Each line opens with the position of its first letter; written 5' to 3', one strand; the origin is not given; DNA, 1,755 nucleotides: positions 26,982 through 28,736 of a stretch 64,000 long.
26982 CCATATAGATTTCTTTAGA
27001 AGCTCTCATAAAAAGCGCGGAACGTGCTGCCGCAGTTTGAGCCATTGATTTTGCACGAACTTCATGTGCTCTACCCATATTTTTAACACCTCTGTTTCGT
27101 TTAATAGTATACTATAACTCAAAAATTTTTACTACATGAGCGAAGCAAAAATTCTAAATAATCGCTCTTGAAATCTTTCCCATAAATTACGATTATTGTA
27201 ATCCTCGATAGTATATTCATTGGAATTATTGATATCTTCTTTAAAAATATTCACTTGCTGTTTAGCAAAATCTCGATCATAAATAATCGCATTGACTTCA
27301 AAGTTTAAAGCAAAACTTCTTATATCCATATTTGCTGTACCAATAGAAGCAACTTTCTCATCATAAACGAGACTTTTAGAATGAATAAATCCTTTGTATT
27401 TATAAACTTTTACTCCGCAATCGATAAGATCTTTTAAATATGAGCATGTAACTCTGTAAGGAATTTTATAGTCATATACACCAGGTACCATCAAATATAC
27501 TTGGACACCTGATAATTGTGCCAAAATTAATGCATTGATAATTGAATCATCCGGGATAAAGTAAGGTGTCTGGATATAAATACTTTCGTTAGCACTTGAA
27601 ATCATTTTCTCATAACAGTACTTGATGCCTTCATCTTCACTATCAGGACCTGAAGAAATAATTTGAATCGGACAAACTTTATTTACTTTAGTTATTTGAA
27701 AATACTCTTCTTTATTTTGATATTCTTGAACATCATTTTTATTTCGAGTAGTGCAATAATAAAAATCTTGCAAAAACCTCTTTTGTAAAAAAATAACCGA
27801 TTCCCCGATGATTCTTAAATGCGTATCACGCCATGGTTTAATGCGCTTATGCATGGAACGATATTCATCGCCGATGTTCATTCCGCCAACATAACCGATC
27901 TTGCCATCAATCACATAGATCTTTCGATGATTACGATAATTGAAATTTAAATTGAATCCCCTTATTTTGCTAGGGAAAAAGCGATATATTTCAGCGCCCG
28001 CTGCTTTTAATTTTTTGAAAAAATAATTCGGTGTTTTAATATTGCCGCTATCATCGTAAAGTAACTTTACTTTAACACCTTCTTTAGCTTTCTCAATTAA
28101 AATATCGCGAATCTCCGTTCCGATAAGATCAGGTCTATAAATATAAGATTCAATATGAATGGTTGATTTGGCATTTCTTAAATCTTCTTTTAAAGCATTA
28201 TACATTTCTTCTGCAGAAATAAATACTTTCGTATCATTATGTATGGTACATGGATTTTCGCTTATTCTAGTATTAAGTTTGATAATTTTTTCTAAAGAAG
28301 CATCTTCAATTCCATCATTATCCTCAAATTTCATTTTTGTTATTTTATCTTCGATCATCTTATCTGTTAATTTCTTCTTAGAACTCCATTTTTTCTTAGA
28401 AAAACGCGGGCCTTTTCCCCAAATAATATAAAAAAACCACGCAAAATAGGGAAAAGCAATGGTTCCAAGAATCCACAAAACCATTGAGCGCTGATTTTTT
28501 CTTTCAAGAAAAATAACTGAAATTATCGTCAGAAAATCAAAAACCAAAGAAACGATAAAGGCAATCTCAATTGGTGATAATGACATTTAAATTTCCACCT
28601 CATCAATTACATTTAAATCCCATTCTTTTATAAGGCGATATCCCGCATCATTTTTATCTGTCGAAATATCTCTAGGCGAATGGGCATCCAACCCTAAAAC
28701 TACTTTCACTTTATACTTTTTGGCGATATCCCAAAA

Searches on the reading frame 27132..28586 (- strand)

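Call 42: search_protein_families(library=pfam, proteins=[window:27132-28586:-], max_evalue=0.00001)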
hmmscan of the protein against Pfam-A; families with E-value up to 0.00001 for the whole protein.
window:27132-28586:- (484 aa): 2 families
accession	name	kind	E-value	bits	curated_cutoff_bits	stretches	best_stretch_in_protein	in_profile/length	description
PF13091.12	PLDc_2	-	9.9e-45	152.1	27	2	327-451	3-131/132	PLD-like domain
PF00614.28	PLDc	-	9.5e-15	54.3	21.9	1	216-242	2-28/28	Phospholipase D Active site motif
